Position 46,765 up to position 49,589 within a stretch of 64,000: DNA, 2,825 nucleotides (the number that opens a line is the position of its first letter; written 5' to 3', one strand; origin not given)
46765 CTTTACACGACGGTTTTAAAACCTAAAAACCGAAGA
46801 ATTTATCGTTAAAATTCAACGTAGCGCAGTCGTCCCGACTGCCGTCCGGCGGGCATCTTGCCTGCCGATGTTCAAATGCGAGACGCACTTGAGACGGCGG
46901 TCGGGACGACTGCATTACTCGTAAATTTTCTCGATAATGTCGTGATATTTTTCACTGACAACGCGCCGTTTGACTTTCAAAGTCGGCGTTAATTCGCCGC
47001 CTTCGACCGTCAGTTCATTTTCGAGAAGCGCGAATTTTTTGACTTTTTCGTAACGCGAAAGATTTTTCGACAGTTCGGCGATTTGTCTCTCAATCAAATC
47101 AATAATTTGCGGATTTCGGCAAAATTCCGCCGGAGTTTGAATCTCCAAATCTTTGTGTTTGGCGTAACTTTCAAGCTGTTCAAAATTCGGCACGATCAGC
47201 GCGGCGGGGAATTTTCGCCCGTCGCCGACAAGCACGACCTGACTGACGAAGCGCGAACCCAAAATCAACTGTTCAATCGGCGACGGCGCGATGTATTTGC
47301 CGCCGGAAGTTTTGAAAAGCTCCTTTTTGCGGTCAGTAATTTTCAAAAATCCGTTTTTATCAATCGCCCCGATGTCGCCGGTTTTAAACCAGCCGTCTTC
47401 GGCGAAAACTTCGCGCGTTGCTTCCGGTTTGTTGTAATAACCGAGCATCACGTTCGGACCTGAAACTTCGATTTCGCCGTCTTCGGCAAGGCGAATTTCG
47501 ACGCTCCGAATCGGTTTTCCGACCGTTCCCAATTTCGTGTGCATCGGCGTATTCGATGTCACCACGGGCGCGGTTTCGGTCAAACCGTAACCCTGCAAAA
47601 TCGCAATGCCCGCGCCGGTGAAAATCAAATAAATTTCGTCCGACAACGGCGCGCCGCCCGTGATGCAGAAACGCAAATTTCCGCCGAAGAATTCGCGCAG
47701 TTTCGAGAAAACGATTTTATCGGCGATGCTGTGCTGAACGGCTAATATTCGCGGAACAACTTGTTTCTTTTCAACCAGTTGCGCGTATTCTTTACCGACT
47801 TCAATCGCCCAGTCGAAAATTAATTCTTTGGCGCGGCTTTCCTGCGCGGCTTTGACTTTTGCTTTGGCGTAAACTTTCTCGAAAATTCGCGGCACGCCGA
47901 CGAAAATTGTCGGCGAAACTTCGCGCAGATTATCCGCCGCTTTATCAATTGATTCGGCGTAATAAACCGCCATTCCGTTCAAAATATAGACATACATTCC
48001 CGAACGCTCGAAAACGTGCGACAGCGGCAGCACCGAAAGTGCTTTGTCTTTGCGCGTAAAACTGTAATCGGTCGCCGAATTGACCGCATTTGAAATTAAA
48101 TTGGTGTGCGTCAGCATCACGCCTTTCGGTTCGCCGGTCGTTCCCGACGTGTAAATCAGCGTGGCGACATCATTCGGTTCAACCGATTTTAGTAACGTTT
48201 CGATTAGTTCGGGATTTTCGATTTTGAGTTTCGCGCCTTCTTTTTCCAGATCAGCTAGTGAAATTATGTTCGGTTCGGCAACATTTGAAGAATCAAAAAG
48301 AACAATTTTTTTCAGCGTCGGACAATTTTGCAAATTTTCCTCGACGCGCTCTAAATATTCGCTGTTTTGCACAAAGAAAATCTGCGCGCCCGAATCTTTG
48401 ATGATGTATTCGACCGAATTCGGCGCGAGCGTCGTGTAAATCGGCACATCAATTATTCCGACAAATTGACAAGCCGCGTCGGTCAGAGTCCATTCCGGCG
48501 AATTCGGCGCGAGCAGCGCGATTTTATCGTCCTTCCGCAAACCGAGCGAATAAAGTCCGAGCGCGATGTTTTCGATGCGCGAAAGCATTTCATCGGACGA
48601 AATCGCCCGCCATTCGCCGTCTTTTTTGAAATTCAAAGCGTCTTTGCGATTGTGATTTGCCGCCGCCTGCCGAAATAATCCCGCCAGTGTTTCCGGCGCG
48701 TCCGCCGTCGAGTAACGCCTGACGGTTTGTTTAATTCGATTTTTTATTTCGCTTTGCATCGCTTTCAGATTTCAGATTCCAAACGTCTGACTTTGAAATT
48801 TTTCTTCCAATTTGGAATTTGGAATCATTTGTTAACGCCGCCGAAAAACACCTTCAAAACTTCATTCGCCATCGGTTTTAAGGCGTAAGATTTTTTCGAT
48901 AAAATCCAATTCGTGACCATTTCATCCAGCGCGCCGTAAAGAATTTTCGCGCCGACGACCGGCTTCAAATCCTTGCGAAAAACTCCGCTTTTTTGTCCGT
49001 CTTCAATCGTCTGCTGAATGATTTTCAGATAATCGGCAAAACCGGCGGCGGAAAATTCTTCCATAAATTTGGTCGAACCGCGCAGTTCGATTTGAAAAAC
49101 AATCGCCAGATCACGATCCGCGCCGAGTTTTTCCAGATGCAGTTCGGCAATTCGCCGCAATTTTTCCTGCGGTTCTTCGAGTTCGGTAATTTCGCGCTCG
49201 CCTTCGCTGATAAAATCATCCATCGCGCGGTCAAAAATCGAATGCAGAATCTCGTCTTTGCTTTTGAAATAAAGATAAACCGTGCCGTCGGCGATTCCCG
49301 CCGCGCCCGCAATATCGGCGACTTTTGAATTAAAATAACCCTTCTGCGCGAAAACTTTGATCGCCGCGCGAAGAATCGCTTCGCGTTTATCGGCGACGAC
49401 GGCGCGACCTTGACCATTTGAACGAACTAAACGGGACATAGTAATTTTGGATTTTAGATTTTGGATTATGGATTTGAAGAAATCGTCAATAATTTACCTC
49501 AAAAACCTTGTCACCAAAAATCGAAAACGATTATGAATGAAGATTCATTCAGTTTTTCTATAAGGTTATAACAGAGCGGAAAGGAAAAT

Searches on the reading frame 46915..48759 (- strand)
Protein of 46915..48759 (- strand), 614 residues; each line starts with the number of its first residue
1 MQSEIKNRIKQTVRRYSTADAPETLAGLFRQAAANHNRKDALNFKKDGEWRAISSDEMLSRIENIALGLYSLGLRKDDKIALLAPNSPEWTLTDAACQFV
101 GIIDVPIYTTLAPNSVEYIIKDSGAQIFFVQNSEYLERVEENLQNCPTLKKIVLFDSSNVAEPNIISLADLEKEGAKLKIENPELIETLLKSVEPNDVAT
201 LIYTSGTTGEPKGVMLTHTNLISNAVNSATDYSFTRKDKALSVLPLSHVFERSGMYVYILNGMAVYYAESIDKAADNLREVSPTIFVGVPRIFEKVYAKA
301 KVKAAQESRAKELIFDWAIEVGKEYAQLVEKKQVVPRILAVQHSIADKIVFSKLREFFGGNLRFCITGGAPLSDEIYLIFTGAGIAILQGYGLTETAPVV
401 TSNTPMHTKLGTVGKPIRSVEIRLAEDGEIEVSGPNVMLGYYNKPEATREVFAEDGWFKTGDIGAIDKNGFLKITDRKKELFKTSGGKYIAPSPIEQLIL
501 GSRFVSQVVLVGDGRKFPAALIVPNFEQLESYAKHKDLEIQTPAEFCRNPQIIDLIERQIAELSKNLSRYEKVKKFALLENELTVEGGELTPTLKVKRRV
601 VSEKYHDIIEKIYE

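Call 12: find_related_loci(query=window:46915-48759:-, collection=genome_contigs, flank=10000)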
Query window:46915-48759:- (614 aa) in genome_contigs; peptide patterns used: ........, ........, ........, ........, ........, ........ (x = any residue, [..] = any of these).
306 stretches matched a pattern; 229 encode a relative of the query (tblastn E <= 1e-3); the best 80 are kept; 80 distinct loci.
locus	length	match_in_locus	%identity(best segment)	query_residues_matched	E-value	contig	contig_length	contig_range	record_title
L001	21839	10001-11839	96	1-613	0e+0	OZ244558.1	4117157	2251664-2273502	MAG: Pyrinomonadaceae bacterium isolate 93593391-07e8-4d36-8b3a-4e9c71e156bb genome assembly, chromosome: 1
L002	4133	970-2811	83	1-613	0e+0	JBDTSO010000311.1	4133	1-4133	MAG: Acidobacteriota bacterium isolate cluster3_bin.273 NODE_130582_length_4133_cov_8.130701, whole genome shotgun seque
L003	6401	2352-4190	83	1-613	0e+0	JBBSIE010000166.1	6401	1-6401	MAG: Pyrinomonadales bacterium isolate LS3_sbin.26 LS3_sbin.26_K_737179_L_6401_cov_182.2812, whole genome shotgun sequen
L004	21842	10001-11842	82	1-613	0e+0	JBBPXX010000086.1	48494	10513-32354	MAG: Pyrinomonadales bacterium isolate bin.105 bin.105_S6Ck141_1325880_length_48494_cov_30.3359, whole genome shotgun se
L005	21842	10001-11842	80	1-613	0e+0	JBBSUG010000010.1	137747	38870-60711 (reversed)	MAG: Pyrinomonadales bacterium isolate SVL2_sbin.4 SVL2_sbin.4_k141_293096_length_137747_cov_24.1204, whole genome shotg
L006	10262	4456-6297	80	1-613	0e+0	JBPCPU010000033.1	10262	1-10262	MAG: Pyrinomonadaceae bacterium isolate TH_ant_mag_190 S1Ck127_10180153_flag_0_multi_23.9773_len_10262, whole genome sho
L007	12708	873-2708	75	1-613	0e+0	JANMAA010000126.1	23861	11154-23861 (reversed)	MAG: Acidobacteriota bacterium isolate OTE_12_metabat_177 OTE_12_k141_1189514, whole genome shotgun sequence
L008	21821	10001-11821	75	8-613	0e+0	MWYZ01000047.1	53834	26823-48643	MAG: Acidobacteria bacterium 28-1 NODE_28_length_53834_cov_32.5217_ID_1626, whole genome shotgun sequence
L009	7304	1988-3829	74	1-613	0e+0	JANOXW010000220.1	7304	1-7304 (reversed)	MAG: Acidobacteriota bacterium isolate VAR_35_metabat_115 VAR_35_k141_4720643, whole genome shotgun sequence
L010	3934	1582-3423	73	1-613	0e+0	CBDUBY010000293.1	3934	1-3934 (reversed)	MAG TPA_asm: uncultured Pyrinomonadaceae bacterium isolate ERR2431955_maxbin2_3 genome assembly, contig: ERZ23878311.256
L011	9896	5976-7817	74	1-613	0e+0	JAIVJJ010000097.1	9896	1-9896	MAG: Acidobacteria bacterium isolate MAG47 MTG47_10856, whole genome shotgun sequence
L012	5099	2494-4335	70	1-613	0e+0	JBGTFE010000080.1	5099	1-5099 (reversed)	MAG: Pyrinomonadaceae bacterium isolate JTS-RE184 k141_10034492, whole genome shotgun sequence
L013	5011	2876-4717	73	1-613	0e+0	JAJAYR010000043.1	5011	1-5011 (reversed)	MAG: Pyrinomonadaceae bacterium isolate CAN_BIN16 c_000000015966, whole genome shotgun sequence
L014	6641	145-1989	71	1-613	0e+0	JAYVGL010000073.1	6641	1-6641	MAG: Pyrinomonadaceae bacterium isolate GL46_Up_metabat_51 GL46_Up_metabat_51_72, whole genome shotgun sequence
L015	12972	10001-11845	70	1-614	0e+0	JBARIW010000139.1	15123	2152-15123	MAG: Pyrinomonadaceae bacterium isolate MFD06482_ilm_asm_bin2 k127_321285, whole genome shotgun sequence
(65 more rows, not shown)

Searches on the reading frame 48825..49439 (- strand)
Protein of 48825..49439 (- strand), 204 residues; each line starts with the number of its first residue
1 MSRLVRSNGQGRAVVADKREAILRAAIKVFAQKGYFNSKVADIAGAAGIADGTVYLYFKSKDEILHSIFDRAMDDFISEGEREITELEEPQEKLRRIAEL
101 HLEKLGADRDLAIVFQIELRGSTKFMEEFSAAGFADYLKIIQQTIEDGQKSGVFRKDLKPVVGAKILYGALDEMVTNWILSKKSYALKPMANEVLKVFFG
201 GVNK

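Call 11: find_encoding_contigs(protein=window:48825-49439:-, flank=10000, max_places=6)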
Protein window:48825-49439:- (204 aa): no gene with exactly this product is on record in the collection.
